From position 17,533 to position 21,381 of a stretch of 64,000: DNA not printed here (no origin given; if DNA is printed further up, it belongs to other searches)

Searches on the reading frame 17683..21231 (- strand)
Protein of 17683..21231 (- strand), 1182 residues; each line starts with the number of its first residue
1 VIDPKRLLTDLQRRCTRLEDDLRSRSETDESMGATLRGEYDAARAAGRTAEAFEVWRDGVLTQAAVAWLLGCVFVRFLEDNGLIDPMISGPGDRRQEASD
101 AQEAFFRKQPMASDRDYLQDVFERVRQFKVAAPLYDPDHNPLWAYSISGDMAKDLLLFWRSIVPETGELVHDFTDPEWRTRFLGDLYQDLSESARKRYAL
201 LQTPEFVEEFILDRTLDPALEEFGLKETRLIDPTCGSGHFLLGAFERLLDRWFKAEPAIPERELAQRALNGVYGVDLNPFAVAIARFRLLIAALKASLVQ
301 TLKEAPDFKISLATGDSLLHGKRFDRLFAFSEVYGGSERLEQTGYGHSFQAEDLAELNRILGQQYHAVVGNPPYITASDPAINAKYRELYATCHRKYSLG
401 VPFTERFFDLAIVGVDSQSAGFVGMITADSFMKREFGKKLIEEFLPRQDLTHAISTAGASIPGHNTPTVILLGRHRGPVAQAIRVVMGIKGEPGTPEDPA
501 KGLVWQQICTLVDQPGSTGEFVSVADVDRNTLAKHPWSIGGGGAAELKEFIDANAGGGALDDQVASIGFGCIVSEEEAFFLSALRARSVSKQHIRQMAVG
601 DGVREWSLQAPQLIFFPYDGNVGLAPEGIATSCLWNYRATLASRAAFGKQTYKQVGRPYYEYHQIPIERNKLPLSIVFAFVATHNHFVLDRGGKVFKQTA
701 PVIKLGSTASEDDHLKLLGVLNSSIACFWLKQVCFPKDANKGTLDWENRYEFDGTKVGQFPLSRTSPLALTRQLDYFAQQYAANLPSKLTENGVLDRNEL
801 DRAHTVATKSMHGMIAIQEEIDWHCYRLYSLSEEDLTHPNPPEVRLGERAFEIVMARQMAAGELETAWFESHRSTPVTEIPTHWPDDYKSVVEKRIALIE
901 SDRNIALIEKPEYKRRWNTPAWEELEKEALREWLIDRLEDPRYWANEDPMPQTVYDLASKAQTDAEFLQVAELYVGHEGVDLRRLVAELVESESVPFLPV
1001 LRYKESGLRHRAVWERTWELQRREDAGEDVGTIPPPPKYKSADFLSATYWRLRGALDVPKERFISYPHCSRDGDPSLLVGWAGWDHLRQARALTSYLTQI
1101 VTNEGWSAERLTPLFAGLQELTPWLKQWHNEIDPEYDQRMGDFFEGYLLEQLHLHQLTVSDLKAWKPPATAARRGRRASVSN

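Call 65: search_protein_families(library=padloc, proteins=[window:17683-21231:-], max_evalue=0.00001)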
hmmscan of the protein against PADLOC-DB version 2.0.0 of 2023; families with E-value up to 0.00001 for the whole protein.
window:17683-21231:- (1182 aa): 29 families (the best 25 are shown)
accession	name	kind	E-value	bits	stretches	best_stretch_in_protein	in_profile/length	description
PDLC02529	PglX|PglXI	-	0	1631.8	1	1-1179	1-1186/1189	PglX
PDLC03617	REase_MTase_IIG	-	0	1187.2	1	7-1176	7-1179/1183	Type IIG restriction enzyme-methyltransferase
PDLC02536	PglX|PglXI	-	4.3e-142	472.6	2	656-1026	5-375/560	PglX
PDLC03630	REase_MTase_IIG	-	7.4e-17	58.5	1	176-328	347-501/1100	Type IIG restriction enzyme-methyltransferase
PDLC03313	MTase_II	-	6.7e-16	55.9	1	363-452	143-228/563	Type II methyltransferase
PDLC03335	MTase_II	-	4.7e-15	53.3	1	186-318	67-182/607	Type II methyltransferase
PDLC02525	PglX|PglXI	-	1.1e-13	48.7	1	227-294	284-350/607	PglX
PDLC02521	PglX|PglXI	-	1.1e-13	48.1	1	223-296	304-376/1174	PglX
PDLC03604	REase_MTase_IIG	-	4.4e-13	46.2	1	189-455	348-625/1011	Type IIG restriction enzyme-methyltransferase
PDLC02518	PglX|PglXI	-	1.3e-12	44.3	1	225-293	306-374/1412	PglX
PDLC03348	MTase_II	-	2.5e-10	37.5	1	183-292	204-312/727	Type II methyltransferase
PDLC03612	REase_MTase_IIG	-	2.6e-10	37.1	0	365-446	807-884/1247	Type IIG restriction enzyme-methyltransferase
PDLC03338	MTase_II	-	3.3e-10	37.3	1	182-325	112-247/604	Type II methyltransferase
PDLC02528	PglX|PglXI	-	8e-10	35.1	1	225-310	289-374/1125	PglX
PDLC03600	REase_MTase_IIG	-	2.1e-09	33.9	0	227-294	301-367/1205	Type IIG restriction enzyme-methyltransferase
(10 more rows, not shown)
